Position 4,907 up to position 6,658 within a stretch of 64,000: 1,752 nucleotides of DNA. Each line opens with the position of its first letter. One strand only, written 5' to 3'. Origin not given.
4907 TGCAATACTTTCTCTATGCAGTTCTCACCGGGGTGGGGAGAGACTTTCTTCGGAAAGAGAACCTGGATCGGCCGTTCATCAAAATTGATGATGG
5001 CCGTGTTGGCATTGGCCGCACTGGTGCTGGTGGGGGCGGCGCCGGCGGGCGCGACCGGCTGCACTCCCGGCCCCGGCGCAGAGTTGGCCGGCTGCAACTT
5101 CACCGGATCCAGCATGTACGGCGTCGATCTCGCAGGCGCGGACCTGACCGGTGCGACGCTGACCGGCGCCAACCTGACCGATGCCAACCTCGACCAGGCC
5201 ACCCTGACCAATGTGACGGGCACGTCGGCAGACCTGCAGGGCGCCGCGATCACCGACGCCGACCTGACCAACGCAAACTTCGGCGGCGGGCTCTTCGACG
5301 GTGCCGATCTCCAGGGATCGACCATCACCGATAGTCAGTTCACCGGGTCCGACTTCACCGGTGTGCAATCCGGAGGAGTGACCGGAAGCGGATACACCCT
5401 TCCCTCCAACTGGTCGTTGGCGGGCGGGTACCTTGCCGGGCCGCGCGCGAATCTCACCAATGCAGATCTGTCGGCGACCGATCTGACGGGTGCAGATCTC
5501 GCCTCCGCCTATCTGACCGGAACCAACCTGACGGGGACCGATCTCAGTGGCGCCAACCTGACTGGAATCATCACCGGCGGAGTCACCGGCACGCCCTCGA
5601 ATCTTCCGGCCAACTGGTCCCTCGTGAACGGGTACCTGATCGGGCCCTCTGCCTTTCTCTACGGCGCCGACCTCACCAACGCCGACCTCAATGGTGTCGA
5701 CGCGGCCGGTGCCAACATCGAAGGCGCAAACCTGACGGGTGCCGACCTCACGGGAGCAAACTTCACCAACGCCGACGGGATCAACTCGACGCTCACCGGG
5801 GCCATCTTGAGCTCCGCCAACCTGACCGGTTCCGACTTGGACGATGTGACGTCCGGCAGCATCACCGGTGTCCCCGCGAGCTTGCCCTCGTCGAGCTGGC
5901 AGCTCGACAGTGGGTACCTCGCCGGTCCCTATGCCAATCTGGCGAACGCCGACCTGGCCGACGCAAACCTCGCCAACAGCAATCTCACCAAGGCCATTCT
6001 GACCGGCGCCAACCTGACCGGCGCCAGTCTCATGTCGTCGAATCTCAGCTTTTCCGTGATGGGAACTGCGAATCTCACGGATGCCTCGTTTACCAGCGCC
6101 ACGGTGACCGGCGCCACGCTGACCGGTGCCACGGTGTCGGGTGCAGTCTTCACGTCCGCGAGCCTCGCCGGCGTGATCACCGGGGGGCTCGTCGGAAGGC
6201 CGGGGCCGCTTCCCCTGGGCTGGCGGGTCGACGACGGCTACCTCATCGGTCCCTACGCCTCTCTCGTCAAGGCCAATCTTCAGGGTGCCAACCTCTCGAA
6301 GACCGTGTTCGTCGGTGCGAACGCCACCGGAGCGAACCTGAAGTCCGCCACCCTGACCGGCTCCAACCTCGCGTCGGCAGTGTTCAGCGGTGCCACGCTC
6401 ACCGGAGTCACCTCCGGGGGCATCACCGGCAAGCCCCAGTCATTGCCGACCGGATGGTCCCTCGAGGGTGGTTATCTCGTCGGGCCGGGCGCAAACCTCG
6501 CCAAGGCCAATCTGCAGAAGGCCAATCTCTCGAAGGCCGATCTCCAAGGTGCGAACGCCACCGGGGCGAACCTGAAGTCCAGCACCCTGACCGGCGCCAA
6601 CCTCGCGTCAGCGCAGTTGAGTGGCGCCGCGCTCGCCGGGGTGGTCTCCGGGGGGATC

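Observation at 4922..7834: Secreted pentapeptide-repeat array fused to the GH-like domain, with a regular higher-order module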

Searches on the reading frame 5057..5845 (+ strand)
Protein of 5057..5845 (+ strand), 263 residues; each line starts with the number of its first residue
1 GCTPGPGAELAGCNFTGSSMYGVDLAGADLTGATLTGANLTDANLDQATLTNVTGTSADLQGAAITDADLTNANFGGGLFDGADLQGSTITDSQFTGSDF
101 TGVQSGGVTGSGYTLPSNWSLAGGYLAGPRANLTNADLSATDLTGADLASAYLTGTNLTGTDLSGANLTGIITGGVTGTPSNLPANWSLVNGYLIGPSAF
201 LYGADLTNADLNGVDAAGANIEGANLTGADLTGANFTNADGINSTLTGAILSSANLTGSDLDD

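Call 70: predict_structure(alignment_id=A4)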
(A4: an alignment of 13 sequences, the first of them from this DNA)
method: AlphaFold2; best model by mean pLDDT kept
length: 263 residues; sequences in the alignment: 13
mean_pLDDT: 96.7   pTM: 0.88
mean pLDDT of the five models: 96.7, 96.6, 96.5, 95.1, 95.1
residues with pLDDT >= 90: 258; 70-90: 5; 50-70: 0; < 50: 0
segments of 3 or more residues with pLDDT < 50: none
pLDDT, mean of each block of 10 residues (from residue 1): 93 97 98 98 98 98 98 98 98 98 97 96 97 98 98 98 97 97 96 96 96 96 97 96 94 94 83
secondary structure, 60 per line:
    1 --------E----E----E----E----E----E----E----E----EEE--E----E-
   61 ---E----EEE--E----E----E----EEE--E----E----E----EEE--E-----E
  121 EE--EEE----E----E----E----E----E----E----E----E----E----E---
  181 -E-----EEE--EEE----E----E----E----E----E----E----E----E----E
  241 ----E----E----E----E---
elements in order: E49-51 E69-71 E89-91 E109-111 E120-122 E125-127 E188-190 E193-195

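Call 73: fold_search(model_id=the predicted structure, library=pdb)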
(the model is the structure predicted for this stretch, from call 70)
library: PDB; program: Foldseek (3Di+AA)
matches with E <= 10: 511; with E <= 0.001: 50
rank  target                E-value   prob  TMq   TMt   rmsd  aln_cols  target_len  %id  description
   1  5dqa_A                1.0e-11  1.00  0.22  0.26  10.8       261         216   28  t3284 loop variant of beta1 (released 2016-08-31)
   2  5dqa_C                2.6e-11  1.00  0.22  0.26  10.7       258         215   29  t3284 loop variant of beta1 (released 2016-08-31)
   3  3du1                  3.6e-11  1.00  0.30  0.34  12.8       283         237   22  The 2.0 Angstrom Resolution Crystal Structure of HetL, a Pentapeptide Repeat Protein involved in Heterocyst Differentiat (released 2008-11-11)
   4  4yei_A                1.6e-10  1.00  0.23  0.28  14.0       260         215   27  Beta1mut synthetic solenoid protein (released 2016-03-09)
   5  4yc5                  2.8e-10  1.00  0.29  0.35   9.8       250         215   27  Beta1 synthetic solenoid protein (released 2016-03-09)
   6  5dn0                  4.7e-10  1.00  0.34  0.41  13.5       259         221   29  t1555 loop variant (released 2016-08-31)
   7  5dns_A                1.1e-09  1.00  0.27  0.32  12.6       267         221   27  t1428 loop variant in P3221 (released 2016-09-28)
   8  5di5                  1.7e-09  1.00  0.20  0.27  15.8       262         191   28  beta1 t801 loop variant in P3221 (released 2016-08-31)
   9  4yfo                  2.8e-09  1.00  0.39  0.44  10.4       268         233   29  beta1_ex1 (released 2016-03-16)
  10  2j8k                  4.4e-09  1.00  0.33  0.48  14.8       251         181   22  Structure of the fusion of NP275 and NP276, pentapeptide repeat proteins from Nostoc punctiforme (released 2006-12-07)
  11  4ycq                  5.2e-09  1.00  0.36  0.51  15.2       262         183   24  Beta1 synthetic solenoid protein (released 2016-03-09)
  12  5dns_B                6.3e-09  1.00  0.25  0.32  15.5       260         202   28  t1428 loop variant in P3221 (released 2016-09-28)
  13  2xtw_C                1.8e-08  1.00  0.16  0.19  15.4       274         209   16  Structure of QnrB1 (Full length), a plasmid-mediated fluoroquinolone resistance protein (released 2010-10-20)
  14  2xtx_B                4.9e-08  1.00  0.23  0.28  15.9       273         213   16  Structure of QnrB1 (M102R-Trypsin Treated), a plasmid-mediated fluoroquinolone resistance protein (released 2010-10-20)
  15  2xtx_A                7.4e-08  1.00  0.16  0.19  15.9       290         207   18  Structure of QnrB1 (M102R-Trypsin Treated), a plasmid-mediated fluoroquinolone resistance protein (released 2010-10-20)
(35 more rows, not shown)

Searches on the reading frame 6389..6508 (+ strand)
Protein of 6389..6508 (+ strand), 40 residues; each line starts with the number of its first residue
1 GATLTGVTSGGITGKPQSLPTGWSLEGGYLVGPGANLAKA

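Call 74: search_protein_representatives(alignment_id=A5)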
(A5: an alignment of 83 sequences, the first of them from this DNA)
Query: 83 sequences, 40 profile positions. Proteins with E-value up to 0.001 (for the whole library): 1737; up to 1e-10: 1087; up to 1e-30: 424. The best 150 are listed.
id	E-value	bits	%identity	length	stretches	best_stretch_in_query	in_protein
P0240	0.0e+00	1001.2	-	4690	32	1-40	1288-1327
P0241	8.9e-250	821.9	-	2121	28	1-40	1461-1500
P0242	1.2e-241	795.9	-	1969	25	1-40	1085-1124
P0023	1.8e-226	747.3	-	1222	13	2-40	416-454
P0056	8.4e-196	649.2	-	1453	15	1-40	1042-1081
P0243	9.1e-195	645.9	-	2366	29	2-40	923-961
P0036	1.1e-188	626.4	-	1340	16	2-40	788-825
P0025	3.7e-177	589.5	-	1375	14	1-39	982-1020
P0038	8.4e-176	585.2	-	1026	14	1-40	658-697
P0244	4.0e-173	576.6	-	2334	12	1-40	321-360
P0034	5.1e-167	557.0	-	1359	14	1-40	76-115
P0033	6.1e-166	553.6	-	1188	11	1-40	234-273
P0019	5.5e-161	537.7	-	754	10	2-39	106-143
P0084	1.4e-157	526.9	-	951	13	1-40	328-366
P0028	2.0e-155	520.0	-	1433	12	1-40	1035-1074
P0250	8.5e-120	405.9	-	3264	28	1-40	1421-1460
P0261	2.0e-94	324.8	-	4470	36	1-40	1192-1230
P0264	1.8e-91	315.3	-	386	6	1-40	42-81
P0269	8.2e-88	303.6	-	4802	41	2-40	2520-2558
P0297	8.1e-70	246.0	-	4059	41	2-39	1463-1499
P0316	1.8e-64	228.8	-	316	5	1-40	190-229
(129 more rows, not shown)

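Call 75: list_cluster_members(proteins=[P0240, P0241, P0242, P0243, P0250, P0261, P0269, P0297, P0264, P0316])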
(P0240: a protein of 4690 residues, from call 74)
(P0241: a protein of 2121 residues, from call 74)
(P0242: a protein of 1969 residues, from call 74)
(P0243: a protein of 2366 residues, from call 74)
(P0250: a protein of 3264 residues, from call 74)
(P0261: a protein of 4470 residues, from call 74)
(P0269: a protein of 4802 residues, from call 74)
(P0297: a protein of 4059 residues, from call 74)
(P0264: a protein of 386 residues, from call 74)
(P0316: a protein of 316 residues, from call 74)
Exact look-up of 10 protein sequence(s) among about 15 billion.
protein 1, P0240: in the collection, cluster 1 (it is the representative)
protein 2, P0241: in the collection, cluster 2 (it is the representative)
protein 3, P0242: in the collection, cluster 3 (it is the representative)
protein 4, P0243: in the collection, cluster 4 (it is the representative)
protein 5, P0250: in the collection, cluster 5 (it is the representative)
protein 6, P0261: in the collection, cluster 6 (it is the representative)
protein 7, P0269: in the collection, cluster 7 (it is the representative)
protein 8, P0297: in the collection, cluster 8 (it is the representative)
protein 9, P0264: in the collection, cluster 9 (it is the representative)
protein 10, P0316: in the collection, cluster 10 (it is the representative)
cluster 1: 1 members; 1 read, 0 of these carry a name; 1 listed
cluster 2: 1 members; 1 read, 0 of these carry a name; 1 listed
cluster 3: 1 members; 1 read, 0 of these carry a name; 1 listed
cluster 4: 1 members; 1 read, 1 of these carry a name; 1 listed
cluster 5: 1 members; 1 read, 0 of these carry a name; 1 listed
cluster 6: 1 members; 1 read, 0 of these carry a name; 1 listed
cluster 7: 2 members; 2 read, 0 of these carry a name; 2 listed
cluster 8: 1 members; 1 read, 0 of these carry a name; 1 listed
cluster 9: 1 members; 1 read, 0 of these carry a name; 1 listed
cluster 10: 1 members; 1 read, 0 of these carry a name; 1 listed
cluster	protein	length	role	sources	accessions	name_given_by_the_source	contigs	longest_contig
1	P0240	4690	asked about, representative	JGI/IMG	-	-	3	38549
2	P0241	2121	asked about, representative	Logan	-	-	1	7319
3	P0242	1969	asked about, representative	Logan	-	-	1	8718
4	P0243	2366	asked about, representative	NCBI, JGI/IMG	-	uncharacterized protein YjbI with pentapeptide repeats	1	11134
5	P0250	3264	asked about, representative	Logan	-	-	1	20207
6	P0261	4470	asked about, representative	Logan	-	-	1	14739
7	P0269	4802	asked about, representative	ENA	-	-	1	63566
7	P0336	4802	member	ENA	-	-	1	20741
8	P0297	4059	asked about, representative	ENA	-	-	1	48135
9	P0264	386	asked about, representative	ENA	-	-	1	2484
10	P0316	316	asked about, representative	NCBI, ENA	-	-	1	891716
